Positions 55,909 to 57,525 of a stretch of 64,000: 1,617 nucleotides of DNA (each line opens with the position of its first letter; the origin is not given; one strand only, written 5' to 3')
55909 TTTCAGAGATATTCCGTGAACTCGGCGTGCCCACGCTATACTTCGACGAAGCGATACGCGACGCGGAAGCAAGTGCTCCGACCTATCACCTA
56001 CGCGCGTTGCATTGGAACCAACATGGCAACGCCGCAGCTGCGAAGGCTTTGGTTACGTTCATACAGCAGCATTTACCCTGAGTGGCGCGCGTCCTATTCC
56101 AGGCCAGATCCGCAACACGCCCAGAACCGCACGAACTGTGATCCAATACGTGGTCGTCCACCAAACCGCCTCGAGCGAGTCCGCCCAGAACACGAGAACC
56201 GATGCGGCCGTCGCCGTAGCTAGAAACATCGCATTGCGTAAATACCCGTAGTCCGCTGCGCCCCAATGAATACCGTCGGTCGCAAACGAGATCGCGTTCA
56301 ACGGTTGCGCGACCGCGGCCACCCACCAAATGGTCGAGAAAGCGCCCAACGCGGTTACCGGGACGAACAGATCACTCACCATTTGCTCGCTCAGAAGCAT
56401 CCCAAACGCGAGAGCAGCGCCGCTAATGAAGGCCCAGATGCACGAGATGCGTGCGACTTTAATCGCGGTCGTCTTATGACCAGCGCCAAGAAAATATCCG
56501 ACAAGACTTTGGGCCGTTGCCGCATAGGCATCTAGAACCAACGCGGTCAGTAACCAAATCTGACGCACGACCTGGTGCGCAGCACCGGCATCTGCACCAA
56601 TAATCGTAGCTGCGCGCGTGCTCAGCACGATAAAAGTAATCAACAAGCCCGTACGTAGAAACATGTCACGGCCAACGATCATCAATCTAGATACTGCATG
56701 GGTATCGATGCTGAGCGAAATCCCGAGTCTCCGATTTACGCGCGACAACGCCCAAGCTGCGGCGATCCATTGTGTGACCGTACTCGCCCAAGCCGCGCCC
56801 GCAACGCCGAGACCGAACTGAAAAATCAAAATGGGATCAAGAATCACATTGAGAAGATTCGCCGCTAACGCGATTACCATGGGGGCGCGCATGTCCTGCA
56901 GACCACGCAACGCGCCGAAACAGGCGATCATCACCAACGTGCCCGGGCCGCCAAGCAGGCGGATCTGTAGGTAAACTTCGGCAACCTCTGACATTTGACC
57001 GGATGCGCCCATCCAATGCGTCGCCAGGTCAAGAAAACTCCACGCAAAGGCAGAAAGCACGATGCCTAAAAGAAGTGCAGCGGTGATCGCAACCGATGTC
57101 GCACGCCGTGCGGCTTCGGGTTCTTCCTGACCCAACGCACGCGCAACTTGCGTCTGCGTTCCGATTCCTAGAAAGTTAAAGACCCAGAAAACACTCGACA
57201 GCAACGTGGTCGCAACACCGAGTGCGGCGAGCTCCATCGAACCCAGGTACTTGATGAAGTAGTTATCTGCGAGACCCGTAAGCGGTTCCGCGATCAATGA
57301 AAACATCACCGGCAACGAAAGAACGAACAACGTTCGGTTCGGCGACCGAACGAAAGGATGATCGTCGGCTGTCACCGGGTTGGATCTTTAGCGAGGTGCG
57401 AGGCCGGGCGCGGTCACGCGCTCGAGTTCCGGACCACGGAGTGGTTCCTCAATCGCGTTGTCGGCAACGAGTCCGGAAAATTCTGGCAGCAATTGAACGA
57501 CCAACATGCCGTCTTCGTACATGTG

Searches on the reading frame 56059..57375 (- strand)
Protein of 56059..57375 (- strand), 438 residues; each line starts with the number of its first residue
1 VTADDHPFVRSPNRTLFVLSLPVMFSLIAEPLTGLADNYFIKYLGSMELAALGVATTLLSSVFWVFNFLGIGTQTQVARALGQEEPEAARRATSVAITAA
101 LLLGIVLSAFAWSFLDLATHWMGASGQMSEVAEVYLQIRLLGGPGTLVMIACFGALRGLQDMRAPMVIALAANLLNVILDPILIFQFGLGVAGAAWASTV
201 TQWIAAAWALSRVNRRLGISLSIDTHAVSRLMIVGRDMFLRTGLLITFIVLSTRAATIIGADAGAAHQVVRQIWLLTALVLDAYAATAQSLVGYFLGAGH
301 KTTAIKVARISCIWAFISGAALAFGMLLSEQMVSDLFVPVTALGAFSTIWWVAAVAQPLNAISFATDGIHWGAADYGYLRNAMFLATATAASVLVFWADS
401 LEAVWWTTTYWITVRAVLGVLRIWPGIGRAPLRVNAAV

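Call 55: search_protein_families(library=pfam, proteins=[window:56059-57375:-], max_evalue=0.00001)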
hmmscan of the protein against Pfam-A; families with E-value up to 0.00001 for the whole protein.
window:56059-57375:- (438 aa): 1 family
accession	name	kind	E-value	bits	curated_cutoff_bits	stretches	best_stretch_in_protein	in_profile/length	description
PF01554.23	MatE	-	4.5e-38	130.9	24.9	1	22-182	1-161/161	MatE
